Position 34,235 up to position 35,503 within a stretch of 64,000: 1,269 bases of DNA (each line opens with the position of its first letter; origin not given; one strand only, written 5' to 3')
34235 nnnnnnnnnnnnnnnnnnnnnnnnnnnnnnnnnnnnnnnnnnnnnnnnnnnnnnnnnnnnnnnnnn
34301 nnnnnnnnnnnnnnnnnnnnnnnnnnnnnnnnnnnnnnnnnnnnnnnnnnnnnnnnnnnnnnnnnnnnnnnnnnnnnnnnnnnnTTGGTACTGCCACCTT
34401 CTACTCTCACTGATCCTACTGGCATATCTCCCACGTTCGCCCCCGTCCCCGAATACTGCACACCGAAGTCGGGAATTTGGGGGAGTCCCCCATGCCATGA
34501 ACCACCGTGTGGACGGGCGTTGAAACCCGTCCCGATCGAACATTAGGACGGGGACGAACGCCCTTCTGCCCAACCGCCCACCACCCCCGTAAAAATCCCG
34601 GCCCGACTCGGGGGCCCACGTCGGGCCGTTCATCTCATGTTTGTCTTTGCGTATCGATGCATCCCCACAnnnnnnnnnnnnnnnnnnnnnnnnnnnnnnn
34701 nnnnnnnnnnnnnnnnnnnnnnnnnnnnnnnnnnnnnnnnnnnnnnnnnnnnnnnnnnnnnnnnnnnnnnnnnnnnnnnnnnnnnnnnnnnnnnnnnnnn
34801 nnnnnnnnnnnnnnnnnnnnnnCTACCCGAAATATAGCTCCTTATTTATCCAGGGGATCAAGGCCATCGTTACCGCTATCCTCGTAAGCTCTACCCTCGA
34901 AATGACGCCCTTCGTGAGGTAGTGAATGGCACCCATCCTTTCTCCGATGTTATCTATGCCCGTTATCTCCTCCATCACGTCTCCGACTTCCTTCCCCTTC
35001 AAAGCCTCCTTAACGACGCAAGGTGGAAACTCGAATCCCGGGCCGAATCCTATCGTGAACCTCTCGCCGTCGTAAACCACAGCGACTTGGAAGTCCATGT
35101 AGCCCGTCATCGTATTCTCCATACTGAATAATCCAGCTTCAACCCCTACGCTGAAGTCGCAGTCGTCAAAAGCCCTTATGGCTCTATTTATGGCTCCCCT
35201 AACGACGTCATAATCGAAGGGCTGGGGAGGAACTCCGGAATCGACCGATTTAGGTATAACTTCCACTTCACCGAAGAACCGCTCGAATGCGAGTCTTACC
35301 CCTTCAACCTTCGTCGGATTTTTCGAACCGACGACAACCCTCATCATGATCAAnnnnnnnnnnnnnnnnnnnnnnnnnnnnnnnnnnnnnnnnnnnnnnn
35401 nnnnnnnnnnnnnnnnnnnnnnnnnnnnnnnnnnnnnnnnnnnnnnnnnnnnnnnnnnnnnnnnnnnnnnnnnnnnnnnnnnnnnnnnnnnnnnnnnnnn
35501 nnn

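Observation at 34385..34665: GC-rich, ORF-free, helix-dense block inside the AT-rich island: candidate novel structured RNA on the minus strand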

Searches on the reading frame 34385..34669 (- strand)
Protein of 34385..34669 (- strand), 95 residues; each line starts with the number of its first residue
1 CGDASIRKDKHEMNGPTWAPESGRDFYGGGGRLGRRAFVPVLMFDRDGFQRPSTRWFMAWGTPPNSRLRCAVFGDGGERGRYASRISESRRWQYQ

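Call 33: find_related_loci(query=window:34385-34669:-, collection=viral_contigs, flank=6000)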
Query window:34385-34669:- (95 aa) in viral_contigs; peptide patterns used: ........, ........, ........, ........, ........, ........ (x = any residue, [..] = any of these).
13 stretches matched a pattern, but none encodes a relative of the query by tblastn (E <= 1e-3).

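Call 34: find_related_loci(query=window:34385-34669:-, collection=metagenome_contigs, flank=8000)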
Query window:34385-34669:- (95 aa) in metagenome_contigs; peptide patterns used: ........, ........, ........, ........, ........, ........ (x = any residue, [..] = any of these).
599 stretches matched a pattern, but none encodes a relative of the query by tblastn (E <= 1e-3).
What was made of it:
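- Tried and rejected: six back-translated patterns against IMG/VR and JGI metagenome contigs (calls 33, 34);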

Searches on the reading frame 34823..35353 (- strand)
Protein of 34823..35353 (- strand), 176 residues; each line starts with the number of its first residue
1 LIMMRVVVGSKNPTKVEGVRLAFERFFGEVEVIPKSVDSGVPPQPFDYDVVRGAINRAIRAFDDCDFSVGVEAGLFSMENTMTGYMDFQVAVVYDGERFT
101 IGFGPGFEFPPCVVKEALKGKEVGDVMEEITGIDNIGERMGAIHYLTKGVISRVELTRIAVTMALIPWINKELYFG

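Call 10: search_protein_families(library=pfam, proteins=[window:34823-35353:-], max_evalue=0.01)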
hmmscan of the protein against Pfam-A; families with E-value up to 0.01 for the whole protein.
window:34823-35353:- (176 aa): 1 family
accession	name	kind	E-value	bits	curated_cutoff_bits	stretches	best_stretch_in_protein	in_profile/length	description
PF01931.24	NTPase_I-T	-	1.5e-53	181.4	25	1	9-169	1-162/162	Protein of unknown function DUF84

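Call 11: find_encoding_contigs(protein=window:34823-35353:-, flank=10000, max_places=6)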
Protein window:34823-35353:- (176 aa): no gene with exactly this product is on record in the collection.

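Call 23: find_homologous_proteins(query=window:34823-35344:-, max_evalue=1e-20)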
Query window:34823-35344:- (173 aa): 301 proteins with E <= 1e-20 among 361 candidates; the best 120 are listed.
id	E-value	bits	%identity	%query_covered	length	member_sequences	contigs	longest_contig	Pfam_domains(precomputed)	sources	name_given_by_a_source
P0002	5.7e-101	354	91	99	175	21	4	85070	PF01931.26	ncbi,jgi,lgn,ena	-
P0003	5.8e-90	318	80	99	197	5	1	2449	PF01931.26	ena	-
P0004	5.6e-89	315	81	99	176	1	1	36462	PF01931.26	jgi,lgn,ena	-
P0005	7.5e-89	314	82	99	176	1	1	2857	PF01931.26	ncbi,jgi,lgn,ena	-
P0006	5.0e-88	311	80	99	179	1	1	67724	PF01931.26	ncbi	-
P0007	1.7e-86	307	81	99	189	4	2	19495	PF01931.26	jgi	-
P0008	1.0e-85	304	79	100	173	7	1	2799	PF01931.26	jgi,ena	-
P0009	2.4e-85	303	81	99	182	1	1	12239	PF01931.26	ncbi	-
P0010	2.2e-84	300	80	99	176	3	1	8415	PF01931.26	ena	-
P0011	3.0e-84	299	75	99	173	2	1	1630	PF01931.26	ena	-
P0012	3.3e-84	299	77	99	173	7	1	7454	PF01931.26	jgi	-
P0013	2.5e-83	296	77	99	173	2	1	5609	PF01931.26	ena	-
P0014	7.1e-83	295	77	99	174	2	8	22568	PF01931.26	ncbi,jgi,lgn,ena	-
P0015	2.8e-81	290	74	99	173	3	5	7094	PF01931.26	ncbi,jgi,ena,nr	ncbi:MAG TPA: inosine/xanthosine triphosphatase [Archaeoglobus profundus]|nr:inosine/xanthosine trip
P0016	3.4e-81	289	75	99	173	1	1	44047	PF01931.26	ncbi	-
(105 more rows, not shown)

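Call 24: find_encoding_contigs(protein=P0002, flank=6000, max_places=4)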
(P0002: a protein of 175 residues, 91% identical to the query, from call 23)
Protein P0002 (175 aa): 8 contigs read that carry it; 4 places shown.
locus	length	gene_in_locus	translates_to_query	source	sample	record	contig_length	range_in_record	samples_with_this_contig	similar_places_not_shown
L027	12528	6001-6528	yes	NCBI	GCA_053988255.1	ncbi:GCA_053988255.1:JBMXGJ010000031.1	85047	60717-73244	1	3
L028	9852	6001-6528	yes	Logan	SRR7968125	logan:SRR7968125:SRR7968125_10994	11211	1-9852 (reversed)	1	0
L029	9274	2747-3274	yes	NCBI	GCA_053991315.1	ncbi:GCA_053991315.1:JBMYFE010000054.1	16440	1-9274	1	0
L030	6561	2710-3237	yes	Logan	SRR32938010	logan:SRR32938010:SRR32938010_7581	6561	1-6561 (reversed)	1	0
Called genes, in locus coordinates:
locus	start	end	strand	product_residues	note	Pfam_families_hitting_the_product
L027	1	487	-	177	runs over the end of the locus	PF01988:VIT1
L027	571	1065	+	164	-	PF00694:Aconitase_C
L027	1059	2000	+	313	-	PF02289:MCH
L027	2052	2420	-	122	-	PF09845:OapC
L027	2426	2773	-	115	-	PF09846:OapB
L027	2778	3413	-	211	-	PF00025:Arf (faint), PF01926:MMR_HSR1, PF00009:GTP_EFTU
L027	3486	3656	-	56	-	PF12797:Fer4_2 (weak), PF12837:Fer4_6, PF13237:Fer4_10, PF00037:Fer4, PF14697:Fer4_21, PF12838:Fer4_7, PF13187:Fer4_9, PF00037:Fer4, +8 more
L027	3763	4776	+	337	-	PF00709:Adenylsucc_synt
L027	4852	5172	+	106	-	-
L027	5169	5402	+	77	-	-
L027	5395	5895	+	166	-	PF11848:DUF3368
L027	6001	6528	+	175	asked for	PF01931:NTPase_I-T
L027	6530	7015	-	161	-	PF01850:PIN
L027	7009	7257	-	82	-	-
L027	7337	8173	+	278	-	PF08902:DUF1848 (faint), PF04055:Radical_SAM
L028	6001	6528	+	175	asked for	PF01931:NTPase_I-T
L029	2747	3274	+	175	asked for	PF01931:NTPase_I-T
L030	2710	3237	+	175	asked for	PF01931:NTPase_I-T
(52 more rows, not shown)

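Call 25: find_encoding_contigs(protein=P0004, flank=6000, max_places=2)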
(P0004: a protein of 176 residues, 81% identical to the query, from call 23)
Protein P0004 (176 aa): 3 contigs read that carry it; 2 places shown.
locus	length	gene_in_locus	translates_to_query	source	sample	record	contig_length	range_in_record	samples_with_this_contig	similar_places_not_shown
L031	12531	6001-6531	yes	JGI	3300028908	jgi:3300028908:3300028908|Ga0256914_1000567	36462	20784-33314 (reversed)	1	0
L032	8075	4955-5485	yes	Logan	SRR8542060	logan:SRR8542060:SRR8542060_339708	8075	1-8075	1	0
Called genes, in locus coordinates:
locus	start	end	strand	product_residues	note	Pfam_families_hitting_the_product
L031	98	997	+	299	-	PF00288:GHMP_kinases_N, PF08544:GHMP_kinases_C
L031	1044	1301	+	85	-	PF04026:SpoVG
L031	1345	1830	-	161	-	PF01988:VIT1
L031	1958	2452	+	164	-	PF00694:Aconitase_C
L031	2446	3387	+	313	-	PF02289:MCH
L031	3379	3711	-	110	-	-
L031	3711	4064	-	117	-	PF09846:OapB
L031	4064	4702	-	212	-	PF00025:Arf (faint), PF01926:MMR_HSR1, PF00009:GTP_EFTU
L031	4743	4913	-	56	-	PF12837:Fer4_6, PF13237:Fer4_10, PF00037:Fer4, PF14697:Fer4_21, PF12838:Fer4_7, PF13187:Fer4_9, PF12837:Fer4_6, PF00037:Fer4, +9 more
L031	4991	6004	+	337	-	PF00709:Adenylsucc_synt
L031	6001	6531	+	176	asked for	PF01931:NTPase_I-T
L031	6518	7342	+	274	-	PF04055:Radical_SAM, PF08902:DUF1848 (weak)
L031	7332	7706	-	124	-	-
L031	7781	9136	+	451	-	PF02878:PGM_PMM_I, PF02879:PGM_PMM_II, PF02880:PGM_PMM_III, PF00408:PGM_PMM_IV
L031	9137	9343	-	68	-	-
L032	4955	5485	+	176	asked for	PF01931:NTPase_I-T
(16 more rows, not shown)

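Call 26: find_encoding_contigs(protein=P0006, flank=6000, max_places=2)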
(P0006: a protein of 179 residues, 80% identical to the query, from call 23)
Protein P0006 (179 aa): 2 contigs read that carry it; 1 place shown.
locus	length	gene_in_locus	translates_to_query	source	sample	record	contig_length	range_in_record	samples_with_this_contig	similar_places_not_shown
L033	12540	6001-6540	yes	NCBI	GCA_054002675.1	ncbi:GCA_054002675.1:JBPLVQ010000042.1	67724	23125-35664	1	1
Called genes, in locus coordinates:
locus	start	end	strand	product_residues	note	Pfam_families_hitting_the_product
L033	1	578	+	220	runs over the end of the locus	PF06745:ATPase, PF24336:DUF7504, PF23365:DUF7090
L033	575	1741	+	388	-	PF06745:ATPase, PF00025:Arf, PF00071:Ras, PF01926:MMR_HSR1, PF02421:FeoB_N (weak), PF03029:ATP_bind_1 (faint), PF08477:Roc (weak), PF00009:GTP_EFTU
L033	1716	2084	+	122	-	PF03259:Robl_LC7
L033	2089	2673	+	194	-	PF02830:V4R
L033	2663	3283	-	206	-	PF14258:DUF4350 (faint)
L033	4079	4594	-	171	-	-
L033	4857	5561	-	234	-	PF00588:SpoU_methylase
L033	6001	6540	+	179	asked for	PF01931:NTPase_I-T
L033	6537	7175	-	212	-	PF05625:PAXNEB (faint), PF06745:ATPase (faint)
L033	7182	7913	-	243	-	PF03796:DnaB_C (faint), PF06745:ATPase, PF13481:AAA_25, PF23442:DUF7125 (weak), PF07088:GvpD_P-loop (weak)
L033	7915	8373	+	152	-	PF04027:DUF371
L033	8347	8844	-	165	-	-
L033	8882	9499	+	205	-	-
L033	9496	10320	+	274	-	PF00892:EamA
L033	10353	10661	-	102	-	PF18446:DUF5611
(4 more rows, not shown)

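Call 38: find_encoding_contigs(protein=P0007, flank=7000, max_places=2)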
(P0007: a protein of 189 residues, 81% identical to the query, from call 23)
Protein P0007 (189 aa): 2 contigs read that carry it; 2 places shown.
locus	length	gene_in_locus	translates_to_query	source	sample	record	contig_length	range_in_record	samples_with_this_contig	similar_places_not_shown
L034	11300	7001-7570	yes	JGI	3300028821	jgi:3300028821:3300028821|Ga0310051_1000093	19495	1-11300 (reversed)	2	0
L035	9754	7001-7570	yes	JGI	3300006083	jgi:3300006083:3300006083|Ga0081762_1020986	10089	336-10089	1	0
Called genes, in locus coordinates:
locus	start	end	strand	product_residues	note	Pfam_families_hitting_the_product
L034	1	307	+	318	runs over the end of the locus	PF00490:ALAD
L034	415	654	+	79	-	PF04014:MazE_antitoxin, PF15937:PrlF_antitoxin (faint)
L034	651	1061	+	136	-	PF01850:PIN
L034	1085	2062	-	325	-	PF01699:Na_Ca_ex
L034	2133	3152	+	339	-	PF04055:Radical_SAM, PF13186:SPASM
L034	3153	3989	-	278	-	PF13360:PQQ_2 (faint), PF18975:DUF5711 (weak)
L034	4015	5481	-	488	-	PF03601:Cons_hypoth698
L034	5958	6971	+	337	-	PF00709:Adenylsucc_synt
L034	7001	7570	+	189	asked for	PF01931:NTPase_I-T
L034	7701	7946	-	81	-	-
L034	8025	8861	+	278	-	PF08902:DUF1848 (faint), PF04055:Radical_SAM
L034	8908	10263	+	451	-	PF02878:PGM_PMM_I, PF02879:PGM_PMM_II, PF02880:PGM_PMM_III, PF00408:PGM_PMM_IV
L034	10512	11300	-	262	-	?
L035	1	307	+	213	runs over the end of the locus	?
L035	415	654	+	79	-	PF04014:MazE_antitoxin, PF15937:PrlF_antitoxin (faint)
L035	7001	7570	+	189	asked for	PF01931:NTPase_I-T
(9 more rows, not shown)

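Call 39: find_encoding_contigs(protein=P0009, flank=7000, max_places=2)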
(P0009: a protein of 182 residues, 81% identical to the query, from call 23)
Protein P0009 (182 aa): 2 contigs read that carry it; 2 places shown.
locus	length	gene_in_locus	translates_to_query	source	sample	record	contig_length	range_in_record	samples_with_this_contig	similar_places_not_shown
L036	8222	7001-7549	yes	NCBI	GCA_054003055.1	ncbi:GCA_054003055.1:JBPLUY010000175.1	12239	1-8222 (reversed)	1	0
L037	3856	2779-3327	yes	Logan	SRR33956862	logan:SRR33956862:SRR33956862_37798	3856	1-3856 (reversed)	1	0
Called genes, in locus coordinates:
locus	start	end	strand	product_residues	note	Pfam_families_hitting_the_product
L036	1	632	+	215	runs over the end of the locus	PF09876:DUF2103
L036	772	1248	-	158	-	PF01381:HTH_3, PF13560:HTH_31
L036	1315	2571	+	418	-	PF13191:AAA_16 (faint), PF16450:Prot_ATP_ID_OB_C, PF17758:Prot_ATP_ID_OB_N (weak), PF07724:AAA_2 (weak), PF00004:AAA, PF07728:AAA_5 (weak), PF17862:AAA_lid_3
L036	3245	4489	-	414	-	PF05762:VWA_CoxE (weak), PF00092:VWA (weak), PF13519:VWA_2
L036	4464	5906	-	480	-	PF00493:MCM (faint), PF01078:Mg_chelatase (faint), PF08298:AAA_PrkA (faint), PF07728:AAA_5, PF00158:Sigma54_activat (weak)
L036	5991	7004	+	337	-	PF00709:Adenylsucc_synt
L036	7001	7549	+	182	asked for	PF01931:NTPase_I-T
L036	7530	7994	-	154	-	PF01467:CTP_transf_like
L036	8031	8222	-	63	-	?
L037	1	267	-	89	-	?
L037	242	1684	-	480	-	PF00493:MCM (faint), PF01078:Mg_chelatase (faint), PF08298:AAA_PrkA (faint), PF07728:AAA_5, PF00158:Sigma54_activat (weak)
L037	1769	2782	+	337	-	PF00709:Adenylsucc_synt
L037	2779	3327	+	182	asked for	PF01931:NTPase_I-T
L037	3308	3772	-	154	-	PF01467:CTP_transf_like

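Call 40: find_encoding_contigs(protein=P0010, flank=7000, max_places=2)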
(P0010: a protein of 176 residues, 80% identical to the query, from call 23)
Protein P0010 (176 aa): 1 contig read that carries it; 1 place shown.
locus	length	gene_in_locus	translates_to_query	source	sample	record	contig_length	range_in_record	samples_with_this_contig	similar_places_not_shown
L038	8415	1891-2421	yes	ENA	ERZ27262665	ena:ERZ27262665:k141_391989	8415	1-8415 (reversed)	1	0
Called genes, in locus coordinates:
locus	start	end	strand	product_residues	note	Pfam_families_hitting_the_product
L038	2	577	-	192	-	?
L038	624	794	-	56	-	PF12837:Fer4_6, PF13237:Fer4_10, PF00037:Fer4, PF14697:Fer4_21, PF12838:Fer4_7, PF13187:Fer4_9, PF12837:Fer4_6, PF00037:Fer4, +7 more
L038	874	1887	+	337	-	PF00709:Adenylsucc_synt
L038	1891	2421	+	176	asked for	PF01931:NTPase_I-T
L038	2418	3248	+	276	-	PF08902:DUF1848 (faint), PF04055:Radical_SAM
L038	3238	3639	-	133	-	-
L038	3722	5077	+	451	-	PF02878:PGM_PMM_I, PF02879:PGM_PMM_II, PF02880:PGM_PMM_III, PF00408:PGM_PMM_IV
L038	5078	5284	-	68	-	-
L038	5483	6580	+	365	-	PF02952:Fucose_iso_C (weak)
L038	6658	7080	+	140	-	PF13291:ACT_4 (faint), PF13840:ACT_7 (faint), PF19571:ACT_8, PF01842:ACT, PF22468:ACT_9 (faint), PF22629:ACT_AHAS_ss, PF01842:ACT, PF22629:ACT_AHAS_ss (weak)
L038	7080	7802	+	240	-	PF09876:DUF2103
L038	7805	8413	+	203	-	?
